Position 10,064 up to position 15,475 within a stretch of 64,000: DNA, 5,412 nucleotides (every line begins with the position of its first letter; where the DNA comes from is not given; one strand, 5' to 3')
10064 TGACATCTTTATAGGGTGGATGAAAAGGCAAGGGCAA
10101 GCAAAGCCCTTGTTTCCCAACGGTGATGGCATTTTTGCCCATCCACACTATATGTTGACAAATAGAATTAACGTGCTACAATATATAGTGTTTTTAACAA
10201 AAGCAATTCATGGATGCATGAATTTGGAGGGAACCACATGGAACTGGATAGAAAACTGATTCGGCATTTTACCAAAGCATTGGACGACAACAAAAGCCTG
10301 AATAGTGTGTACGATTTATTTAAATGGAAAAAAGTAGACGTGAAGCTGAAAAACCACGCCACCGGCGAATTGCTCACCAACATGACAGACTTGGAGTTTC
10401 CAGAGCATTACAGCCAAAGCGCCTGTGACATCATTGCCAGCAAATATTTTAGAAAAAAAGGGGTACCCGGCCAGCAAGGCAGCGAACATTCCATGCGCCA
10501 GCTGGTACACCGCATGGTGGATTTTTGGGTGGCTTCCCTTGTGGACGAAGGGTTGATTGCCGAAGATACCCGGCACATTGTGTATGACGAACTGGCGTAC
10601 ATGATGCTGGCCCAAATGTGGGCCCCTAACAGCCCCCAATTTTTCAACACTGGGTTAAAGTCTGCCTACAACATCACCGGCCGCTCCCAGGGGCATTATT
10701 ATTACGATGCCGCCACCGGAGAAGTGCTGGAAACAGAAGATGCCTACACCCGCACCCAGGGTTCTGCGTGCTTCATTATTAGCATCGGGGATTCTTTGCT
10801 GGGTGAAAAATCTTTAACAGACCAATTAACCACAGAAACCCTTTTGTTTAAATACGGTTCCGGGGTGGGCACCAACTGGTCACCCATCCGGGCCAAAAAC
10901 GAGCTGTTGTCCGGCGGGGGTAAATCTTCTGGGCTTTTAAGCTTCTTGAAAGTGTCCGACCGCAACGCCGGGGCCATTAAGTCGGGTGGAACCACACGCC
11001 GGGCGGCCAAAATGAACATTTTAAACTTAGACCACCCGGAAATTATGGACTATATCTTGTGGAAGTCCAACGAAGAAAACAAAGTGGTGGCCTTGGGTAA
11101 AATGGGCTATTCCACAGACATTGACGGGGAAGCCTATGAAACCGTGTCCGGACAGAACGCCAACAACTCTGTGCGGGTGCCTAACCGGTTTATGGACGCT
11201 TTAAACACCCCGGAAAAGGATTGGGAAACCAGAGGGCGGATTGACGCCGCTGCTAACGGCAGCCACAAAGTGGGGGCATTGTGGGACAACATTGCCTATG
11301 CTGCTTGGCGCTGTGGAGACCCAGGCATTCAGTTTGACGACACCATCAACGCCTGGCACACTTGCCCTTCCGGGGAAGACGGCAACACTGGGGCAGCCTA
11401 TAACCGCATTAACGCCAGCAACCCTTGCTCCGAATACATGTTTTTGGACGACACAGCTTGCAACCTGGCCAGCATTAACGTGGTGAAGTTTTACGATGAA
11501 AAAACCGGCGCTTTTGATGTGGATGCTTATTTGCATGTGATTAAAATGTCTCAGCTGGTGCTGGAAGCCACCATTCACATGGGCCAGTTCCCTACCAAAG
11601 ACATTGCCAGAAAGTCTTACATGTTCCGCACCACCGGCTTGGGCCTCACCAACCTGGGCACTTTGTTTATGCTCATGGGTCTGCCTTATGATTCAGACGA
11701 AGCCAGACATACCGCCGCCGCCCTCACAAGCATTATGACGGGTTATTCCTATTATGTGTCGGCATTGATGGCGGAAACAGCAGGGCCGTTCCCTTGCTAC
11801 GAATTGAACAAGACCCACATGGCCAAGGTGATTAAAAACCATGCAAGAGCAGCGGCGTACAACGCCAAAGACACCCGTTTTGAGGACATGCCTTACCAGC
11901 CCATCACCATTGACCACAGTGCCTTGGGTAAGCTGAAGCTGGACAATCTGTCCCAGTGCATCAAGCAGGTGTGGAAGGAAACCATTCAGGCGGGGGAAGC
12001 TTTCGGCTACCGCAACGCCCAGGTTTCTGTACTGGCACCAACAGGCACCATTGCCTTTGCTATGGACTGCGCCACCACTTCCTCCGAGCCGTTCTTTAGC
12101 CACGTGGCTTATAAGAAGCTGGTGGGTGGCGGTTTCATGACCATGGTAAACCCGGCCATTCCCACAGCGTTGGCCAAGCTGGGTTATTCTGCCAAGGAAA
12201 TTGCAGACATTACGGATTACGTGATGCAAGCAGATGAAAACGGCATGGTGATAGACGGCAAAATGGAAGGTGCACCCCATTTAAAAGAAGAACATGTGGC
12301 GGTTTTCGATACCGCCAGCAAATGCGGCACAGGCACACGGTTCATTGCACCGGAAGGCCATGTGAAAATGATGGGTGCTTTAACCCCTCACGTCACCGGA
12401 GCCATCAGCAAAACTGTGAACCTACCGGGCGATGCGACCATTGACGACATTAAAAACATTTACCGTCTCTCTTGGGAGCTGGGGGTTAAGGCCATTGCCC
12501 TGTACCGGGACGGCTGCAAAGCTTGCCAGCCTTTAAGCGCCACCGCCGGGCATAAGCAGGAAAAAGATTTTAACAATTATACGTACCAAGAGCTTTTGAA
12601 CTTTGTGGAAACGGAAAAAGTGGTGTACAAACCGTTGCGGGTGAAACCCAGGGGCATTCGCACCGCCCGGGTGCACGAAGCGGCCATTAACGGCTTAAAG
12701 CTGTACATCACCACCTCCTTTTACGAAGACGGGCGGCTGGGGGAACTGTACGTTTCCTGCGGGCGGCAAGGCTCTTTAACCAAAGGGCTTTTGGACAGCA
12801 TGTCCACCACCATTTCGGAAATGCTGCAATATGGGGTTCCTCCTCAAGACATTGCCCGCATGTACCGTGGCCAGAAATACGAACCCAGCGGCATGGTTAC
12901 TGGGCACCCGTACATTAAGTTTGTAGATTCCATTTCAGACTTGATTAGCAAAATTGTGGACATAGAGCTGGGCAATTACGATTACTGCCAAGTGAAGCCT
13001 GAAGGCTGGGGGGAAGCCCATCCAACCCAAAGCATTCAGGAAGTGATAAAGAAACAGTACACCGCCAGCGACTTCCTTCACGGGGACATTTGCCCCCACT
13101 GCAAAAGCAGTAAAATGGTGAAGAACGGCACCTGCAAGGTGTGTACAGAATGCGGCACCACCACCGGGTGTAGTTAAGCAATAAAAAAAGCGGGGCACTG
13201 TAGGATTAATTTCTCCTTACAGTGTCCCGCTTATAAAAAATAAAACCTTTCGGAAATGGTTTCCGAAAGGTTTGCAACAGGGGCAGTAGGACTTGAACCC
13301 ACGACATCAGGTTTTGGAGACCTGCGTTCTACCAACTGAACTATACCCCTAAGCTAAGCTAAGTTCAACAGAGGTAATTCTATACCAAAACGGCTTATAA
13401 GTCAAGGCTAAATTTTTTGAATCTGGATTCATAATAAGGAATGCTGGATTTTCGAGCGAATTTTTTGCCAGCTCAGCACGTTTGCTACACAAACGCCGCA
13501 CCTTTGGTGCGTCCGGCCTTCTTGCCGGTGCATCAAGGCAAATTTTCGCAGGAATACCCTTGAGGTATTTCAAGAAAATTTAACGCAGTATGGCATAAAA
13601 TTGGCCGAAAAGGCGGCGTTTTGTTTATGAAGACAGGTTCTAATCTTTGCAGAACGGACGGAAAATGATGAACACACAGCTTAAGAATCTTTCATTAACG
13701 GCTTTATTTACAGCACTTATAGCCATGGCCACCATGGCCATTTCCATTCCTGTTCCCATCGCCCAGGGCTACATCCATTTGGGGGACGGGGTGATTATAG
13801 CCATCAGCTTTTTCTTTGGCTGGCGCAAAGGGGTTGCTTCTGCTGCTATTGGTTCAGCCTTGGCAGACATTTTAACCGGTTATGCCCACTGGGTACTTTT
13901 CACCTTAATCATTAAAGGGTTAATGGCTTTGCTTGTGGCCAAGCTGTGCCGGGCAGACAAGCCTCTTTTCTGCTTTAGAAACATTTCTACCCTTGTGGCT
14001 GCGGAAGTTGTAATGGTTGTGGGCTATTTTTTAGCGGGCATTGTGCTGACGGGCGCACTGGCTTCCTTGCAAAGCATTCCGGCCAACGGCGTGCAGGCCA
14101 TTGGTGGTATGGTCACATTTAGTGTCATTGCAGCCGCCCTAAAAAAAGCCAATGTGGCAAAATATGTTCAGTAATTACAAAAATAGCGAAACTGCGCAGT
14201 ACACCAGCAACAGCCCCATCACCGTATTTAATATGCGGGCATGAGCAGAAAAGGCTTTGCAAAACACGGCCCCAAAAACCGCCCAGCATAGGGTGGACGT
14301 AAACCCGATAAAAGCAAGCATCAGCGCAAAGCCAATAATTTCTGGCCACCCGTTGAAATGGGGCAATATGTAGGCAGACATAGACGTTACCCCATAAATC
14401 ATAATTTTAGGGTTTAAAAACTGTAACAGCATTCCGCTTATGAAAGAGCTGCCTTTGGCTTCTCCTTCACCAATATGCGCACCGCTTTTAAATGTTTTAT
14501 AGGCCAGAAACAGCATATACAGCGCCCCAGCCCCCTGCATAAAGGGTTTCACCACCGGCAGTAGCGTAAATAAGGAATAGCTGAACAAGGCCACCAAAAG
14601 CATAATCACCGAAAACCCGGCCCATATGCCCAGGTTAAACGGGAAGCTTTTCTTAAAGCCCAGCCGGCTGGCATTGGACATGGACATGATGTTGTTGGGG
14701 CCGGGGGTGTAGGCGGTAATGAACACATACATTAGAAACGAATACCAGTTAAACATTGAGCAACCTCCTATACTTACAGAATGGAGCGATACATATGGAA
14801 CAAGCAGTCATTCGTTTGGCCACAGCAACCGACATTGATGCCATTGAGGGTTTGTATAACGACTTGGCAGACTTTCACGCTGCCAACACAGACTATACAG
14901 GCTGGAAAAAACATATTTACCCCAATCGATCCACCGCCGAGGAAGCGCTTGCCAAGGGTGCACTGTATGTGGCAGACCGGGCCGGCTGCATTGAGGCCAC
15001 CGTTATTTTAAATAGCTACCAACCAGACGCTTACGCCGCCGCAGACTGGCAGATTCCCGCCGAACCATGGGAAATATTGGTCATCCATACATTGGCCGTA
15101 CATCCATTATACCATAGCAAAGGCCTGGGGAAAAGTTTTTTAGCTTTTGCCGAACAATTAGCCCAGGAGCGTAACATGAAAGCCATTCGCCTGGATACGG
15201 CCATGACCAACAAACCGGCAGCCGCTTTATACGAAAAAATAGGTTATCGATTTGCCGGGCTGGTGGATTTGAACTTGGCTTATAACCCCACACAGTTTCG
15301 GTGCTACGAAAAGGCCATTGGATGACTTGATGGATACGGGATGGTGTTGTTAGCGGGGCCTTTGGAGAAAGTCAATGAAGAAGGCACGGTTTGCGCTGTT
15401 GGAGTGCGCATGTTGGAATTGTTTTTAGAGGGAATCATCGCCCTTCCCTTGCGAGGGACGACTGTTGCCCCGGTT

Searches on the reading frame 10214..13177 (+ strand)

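Call 10: search_protein_families(library=pfam, proteins=[window:10214-13177:+])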
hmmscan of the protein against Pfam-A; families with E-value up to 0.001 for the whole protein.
window:10214-13177:+ (987 aa): 3 families
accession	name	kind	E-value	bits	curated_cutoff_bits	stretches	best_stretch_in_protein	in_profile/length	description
PF02867.20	Ribonuc_red_lgC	-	4e-124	415.6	23.9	1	184-764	1-523/523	Ribonucleotide reductase, barrel domain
PF08471.15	Ribonuc_red_2_N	-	1.7e-22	80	27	1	50-134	1-103/103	Class II vitamin B12-dependent ribonucleotide reductase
PF12637.14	TSCPD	-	1.6e-08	35.2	22.8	1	829-916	15-85/88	TSCPD domain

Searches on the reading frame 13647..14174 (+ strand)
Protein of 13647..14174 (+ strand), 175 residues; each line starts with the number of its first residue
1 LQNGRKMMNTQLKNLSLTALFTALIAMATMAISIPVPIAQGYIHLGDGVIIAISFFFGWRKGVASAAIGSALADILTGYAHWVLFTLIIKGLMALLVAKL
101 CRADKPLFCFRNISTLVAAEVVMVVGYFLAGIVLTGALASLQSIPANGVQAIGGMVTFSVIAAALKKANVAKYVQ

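Call 10: search_protein_families(library=pfam, proteins=[window:13647-14174:+])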
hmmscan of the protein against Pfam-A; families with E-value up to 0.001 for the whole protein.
window:13647-14174:+ (175 aa): 1 family
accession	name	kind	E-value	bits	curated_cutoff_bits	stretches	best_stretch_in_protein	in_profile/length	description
PF07155.17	ECF-ribofla_trS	-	4.2e-33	115.2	26.7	1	11-167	3-172/172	ECF-type riboflavin transporter, S component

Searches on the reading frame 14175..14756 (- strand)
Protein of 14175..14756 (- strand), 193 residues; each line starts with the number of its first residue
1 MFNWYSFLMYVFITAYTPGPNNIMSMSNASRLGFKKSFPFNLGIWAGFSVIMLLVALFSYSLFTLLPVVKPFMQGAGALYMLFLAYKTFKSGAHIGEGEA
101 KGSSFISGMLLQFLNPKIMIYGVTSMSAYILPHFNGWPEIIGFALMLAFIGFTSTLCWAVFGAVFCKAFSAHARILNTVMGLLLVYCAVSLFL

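Call 10: search_protein_families(library=pfam, proteins=[window:14175-14756:-])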
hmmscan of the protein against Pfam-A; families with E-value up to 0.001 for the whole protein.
window:14175-14756:- (193 aa): 1 family
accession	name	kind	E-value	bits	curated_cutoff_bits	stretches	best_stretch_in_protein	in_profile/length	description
PF01810.24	LysE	-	6.3e-14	52.3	25.6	1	13-192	2-190/193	LysE type translocator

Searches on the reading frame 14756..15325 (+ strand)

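Call 13: search_protein_families(library=pfam, proteins=[window:14756-15325:+])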
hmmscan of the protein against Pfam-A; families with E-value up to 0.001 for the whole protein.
window:14756-15325:+ (189 aa): 5 families
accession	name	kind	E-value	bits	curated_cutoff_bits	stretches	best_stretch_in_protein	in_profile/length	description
PF00583.31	Acetyltransf_1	-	7.3e-13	49.2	20.7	1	69-164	34-116/116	Acetyltransferase (GNAT) family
PF13508.13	Acetyltransf_7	-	2.1e-10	41.3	27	1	68-165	3-83/84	Acetyltransferase (GNAT) domain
PF13673.13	Acetyltransf_10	-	3.2e-06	27.6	23.6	1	110-167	54-110/128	Acetyltransferase (GNAT) domain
PF08445.16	FR47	-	3e-05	24.4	22.1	1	109-165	23-78/86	FR47-like protein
PF13420.13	Acetyltransf_4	-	0.00049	20.6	24.3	0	117-169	86-139/155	Acetyltransferase (GNAT) domain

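Call 70: search_protein_families(library=padloc, proteins=[window:14756-15325:+], max_evalue=0.00001)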
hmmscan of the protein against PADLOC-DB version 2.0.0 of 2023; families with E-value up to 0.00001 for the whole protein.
window:14756-15325:+ (189 aa): 0 families
